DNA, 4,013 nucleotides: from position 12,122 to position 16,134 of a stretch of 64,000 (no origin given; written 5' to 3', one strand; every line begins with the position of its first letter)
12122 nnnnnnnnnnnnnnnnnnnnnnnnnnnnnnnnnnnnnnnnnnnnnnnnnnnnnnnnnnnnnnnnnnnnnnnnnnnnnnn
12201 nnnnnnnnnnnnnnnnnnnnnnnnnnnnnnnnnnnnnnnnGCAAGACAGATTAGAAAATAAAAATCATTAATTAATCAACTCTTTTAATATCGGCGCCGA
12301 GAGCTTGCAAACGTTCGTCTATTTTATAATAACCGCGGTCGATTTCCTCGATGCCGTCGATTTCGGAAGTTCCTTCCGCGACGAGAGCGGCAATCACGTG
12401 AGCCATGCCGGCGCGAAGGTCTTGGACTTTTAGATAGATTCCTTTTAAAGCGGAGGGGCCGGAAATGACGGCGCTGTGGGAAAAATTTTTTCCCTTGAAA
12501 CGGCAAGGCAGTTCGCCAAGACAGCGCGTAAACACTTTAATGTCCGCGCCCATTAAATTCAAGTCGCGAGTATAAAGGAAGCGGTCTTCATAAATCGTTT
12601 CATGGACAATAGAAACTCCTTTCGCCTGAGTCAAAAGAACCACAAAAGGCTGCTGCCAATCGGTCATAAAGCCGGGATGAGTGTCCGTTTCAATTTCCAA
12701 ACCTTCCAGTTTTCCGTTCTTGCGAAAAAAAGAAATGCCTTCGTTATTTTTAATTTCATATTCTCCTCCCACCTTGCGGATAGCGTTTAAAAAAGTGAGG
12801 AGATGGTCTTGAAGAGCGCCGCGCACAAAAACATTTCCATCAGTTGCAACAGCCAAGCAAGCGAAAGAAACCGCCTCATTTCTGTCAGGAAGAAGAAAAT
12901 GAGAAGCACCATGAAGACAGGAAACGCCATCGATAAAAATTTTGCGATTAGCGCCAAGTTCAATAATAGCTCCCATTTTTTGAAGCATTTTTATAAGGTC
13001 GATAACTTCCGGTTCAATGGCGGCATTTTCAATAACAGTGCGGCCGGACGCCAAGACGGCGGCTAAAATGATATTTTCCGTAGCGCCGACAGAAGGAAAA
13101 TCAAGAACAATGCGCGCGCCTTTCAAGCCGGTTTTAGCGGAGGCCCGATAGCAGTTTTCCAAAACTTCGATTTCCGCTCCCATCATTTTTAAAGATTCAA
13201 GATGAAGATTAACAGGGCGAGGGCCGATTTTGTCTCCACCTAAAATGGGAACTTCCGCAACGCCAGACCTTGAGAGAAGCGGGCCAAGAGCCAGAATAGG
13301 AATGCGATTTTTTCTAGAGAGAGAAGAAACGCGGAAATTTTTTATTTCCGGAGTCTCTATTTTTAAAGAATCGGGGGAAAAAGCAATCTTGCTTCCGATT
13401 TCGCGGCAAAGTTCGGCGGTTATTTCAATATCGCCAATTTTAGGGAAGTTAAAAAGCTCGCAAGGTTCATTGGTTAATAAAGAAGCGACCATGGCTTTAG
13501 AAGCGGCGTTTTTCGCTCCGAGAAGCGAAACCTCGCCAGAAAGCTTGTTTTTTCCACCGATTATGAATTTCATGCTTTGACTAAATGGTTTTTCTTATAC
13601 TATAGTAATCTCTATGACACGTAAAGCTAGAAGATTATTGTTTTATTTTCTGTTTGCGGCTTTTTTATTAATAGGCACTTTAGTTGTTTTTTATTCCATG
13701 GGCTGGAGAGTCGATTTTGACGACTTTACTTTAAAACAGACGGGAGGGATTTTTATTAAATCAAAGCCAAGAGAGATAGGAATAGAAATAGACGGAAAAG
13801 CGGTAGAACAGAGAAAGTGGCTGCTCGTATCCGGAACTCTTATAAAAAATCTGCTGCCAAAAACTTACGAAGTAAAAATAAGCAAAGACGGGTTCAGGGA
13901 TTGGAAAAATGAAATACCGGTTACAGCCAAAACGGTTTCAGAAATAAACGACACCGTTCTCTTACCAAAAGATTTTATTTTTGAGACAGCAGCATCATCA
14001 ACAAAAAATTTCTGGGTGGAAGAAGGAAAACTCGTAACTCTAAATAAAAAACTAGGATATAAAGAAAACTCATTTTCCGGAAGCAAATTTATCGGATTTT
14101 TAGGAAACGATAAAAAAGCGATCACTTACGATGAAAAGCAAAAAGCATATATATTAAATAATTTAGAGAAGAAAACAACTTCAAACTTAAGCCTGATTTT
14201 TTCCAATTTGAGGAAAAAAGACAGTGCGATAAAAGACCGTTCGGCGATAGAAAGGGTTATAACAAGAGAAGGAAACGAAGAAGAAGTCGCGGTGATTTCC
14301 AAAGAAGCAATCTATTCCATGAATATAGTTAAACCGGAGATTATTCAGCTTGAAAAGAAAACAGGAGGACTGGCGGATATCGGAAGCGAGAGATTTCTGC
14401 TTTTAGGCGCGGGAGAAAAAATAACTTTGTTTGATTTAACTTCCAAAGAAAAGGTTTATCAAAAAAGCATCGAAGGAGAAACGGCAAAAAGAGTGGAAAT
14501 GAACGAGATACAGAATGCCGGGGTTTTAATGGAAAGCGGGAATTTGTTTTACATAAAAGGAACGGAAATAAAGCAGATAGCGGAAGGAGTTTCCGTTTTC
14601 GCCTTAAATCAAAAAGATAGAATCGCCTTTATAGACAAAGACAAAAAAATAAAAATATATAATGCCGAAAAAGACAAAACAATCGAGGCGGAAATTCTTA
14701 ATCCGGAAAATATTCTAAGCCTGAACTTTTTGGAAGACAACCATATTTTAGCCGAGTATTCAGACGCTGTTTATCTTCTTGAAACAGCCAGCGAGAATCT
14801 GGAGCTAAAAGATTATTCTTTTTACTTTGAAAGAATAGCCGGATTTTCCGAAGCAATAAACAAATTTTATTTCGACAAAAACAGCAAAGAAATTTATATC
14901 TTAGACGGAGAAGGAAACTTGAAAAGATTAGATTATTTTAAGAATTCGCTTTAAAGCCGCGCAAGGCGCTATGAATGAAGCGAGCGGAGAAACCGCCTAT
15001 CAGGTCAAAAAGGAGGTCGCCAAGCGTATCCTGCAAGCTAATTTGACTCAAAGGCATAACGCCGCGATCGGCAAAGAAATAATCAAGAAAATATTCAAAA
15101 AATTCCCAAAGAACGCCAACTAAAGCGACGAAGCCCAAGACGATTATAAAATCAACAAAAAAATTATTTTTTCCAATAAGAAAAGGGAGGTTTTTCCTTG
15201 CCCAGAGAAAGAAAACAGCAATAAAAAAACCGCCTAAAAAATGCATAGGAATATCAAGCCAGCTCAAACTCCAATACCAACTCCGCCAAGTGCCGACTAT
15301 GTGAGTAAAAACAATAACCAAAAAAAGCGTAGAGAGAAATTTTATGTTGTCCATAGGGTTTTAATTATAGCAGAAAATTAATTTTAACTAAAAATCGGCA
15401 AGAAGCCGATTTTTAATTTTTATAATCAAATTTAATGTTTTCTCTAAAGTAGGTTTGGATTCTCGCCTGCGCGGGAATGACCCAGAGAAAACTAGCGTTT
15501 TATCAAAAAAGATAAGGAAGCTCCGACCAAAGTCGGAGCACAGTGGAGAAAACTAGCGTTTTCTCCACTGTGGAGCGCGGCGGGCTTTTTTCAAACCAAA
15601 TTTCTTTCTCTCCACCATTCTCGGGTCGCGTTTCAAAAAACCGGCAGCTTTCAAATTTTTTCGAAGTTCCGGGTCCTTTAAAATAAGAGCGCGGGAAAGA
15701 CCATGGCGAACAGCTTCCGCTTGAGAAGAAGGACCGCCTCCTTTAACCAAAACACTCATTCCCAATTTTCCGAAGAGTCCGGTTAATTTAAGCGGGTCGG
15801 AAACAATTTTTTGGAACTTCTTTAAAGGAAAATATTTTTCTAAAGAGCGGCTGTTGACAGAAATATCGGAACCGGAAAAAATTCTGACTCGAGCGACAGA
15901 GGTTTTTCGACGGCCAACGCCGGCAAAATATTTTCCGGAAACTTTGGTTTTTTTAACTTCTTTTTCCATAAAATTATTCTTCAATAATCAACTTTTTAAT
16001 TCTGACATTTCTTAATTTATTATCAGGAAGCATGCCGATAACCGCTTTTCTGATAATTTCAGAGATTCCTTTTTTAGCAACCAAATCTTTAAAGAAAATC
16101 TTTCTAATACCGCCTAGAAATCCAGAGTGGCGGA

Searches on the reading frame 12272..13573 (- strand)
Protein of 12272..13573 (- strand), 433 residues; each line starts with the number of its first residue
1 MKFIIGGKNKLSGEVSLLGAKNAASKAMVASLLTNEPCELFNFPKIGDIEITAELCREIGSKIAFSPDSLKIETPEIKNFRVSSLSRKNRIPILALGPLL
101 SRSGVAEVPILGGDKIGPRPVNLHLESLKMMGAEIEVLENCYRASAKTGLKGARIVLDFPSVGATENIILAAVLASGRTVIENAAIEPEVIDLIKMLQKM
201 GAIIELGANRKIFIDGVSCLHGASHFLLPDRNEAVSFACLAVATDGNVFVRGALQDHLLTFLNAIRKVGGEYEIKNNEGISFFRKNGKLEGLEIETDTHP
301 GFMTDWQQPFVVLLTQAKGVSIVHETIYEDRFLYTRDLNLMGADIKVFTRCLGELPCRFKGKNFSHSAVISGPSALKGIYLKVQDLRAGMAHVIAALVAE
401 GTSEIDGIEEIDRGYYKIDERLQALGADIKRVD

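Call 35: search_protein_families(library=pfam, proteins=[window:12272-13573:-], max_evalue=0.01)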
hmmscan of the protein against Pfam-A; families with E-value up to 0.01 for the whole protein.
window:12272-13573:- (433 aa): 1 family
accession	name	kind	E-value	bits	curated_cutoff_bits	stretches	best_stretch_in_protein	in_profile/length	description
PF00275.25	EPSP_synthase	-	3.8e-75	253.6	22.8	1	7-422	3-417/417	EPSP synthase (3-phosphoshikimate 1-carboxyvinyltransferase)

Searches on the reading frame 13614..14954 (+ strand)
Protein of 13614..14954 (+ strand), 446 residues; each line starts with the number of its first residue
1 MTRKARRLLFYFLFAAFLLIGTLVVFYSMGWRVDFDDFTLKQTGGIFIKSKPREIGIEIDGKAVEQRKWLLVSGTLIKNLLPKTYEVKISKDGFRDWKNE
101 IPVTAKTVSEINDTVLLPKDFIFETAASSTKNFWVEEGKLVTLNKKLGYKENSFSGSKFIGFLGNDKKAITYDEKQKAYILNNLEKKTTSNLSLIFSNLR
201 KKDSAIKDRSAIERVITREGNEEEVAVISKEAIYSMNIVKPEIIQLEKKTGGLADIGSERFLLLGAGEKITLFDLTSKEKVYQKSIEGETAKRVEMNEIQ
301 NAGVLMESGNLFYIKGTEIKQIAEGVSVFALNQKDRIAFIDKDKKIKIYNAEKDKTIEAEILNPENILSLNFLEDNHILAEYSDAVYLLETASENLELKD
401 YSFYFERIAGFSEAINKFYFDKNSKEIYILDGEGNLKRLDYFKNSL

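Call 35: search_protein_families(library=pfam, proteins=[window:13614-14954:+], max_evalue=0.01)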
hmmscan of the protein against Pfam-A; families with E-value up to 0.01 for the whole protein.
window:13614-14954:+ (446 aa): 2 families
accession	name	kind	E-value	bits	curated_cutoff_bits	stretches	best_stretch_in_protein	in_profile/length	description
PF08308.17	PEGA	-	2e-05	24.9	20.8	1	44-112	2-64/71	PEGA domain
PF25174.1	Beta-prop_THOC3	-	0.00025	20.6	305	1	319-441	42-158/272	THOC3 beta-propeller domain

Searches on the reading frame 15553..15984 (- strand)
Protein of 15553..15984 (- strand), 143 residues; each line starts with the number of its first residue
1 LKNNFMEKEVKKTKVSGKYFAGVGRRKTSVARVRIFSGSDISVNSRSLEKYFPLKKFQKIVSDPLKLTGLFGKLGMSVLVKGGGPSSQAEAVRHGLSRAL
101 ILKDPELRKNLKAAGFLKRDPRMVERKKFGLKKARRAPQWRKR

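Call 35: search_protein_families(library=pfam, proteins=[window:15553-15984:-], max_evalue=0.01)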
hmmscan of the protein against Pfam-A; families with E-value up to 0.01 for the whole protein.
window:15553-15984:- (143 aa): 1 family
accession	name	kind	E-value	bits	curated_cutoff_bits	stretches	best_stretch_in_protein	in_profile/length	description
PF00380.25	Ribosomal_S9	-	9.9e-41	139.5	22.5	1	24-143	1-121/121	Ribosomal protein S9/S16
